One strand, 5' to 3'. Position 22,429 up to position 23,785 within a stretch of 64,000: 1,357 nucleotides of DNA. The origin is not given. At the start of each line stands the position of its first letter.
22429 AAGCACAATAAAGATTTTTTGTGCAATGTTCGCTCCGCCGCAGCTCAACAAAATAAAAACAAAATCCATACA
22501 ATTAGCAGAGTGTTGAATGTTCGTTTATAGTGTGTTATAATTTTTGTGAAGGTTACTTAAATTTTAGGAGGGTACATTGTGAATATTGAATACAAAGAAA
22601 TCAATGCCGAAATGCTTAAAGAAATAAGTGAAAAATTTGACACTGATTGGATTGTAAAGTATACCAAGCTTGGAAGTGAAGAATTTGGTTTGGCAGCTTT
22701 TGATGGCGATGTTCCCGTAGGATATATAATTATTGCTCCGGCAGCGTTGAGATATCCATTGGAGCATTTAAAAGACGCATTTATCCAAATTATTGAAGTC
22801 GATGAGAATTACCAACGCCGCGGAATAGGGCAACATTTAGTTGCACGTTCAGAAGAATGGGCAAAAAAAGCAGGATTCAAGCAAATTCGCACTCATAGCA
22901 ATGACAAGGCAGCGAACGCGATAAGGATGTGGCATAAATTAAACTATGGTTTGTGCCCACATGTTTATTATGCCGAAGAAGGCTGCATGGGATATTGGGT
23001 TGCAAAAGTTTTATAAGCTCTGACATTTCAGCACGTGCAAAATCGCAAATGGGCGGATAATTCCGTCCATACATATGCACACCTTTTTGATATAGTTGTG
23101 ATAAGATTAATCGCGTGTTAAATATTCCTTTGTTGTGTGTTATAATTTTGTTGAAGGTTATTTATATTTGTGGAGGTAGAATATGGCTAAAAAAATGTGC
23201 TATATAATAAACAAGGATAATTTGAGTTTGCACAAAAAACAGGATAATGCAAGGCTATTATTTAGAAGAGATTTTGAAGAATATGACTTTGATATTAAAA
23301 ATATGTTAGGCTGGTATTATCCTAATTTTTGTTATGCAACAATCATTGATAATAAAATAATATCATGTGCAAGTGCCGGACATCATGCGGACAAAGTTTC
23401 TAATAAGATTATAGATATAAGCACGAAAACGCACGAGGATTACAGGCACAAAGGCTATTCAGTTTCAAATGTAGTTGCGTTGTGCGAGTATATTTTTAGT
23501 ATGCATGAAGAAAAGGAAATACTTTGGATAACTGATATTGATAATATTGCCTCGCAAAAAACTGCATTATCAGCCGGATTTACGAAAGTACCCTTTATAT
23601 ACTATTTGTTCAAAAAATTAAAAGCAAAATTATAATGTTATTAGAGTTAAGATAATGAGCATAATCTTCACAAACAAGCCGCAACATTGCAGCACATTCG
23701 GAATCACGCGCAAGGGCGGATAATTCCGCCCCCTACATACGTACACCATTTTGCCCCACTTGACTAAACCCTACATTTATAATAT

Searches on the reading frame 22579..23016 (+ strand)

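Call 32: search_protein_families(library=pfam, proteins=[window:22579-23016:+], max_evalue=0.01)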
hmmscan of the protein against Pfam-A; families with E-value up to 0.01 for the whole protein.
window:22579-23016:+ (145 aa): 5 families
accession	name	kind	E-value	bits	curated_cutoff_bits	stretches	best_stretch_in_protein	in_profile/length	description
PF00583.31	Acetyltransf_1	-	1.9e-13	51.2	20.7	1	30-123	28-116/116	Acetyltransferase (GNAT) family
PF13508.13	Acetyltransf_7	-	6.2e-08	33.3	27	1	39-123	7-82/84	Acetyltransferase (GNAT) domain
PF13673.13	Acetyltransf_10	-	1.4e-05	25.5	23.6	1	32-122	28-106/128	Acetyltransferase (GNAT) domain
PF08445.16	FR47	-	8.8e-05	22.9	22.1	1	61-127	16-81/86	FR47-like protein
PF14542.12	Acetyltransf_CG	-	0.0006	20.3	30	1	55-101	13-59/80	GCN5-related N-acetyl-transferase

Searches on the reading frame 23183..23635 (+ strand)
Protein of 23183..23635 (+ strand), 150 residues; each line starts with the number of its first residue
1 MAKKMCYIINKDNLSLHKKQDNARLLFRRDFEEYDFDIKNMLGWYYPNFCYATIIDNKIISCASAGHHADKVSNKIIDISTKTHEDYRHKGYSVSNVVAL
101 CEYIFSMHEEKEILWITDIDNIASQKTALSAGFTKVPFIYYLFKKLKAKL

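Call 32: search_protein_families(library=pfam, proteins=[window:23183-23635:+], max_evalue=0.01)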
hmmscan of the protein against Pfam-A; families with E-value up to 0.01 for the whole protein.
window:23183-23635:+ (150 aa): 3 families
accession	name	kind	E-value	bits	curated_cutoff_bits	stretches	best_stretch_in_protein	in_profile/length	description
PF13302.13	Acetyltransf_3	-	8e-06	27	25.4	1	49-134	54-138/138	Acetyltransferase (GNAT) domain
PF00583.31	Acetyltransf_1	-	0.0011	19.7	20.7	1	29-133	14-116/116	Acetyltransferase (GNAT) family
PF12746.13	GNAT_acetyltran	-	0.0032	17.6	26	1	51-133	160-234/243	GNAT acetyltransferase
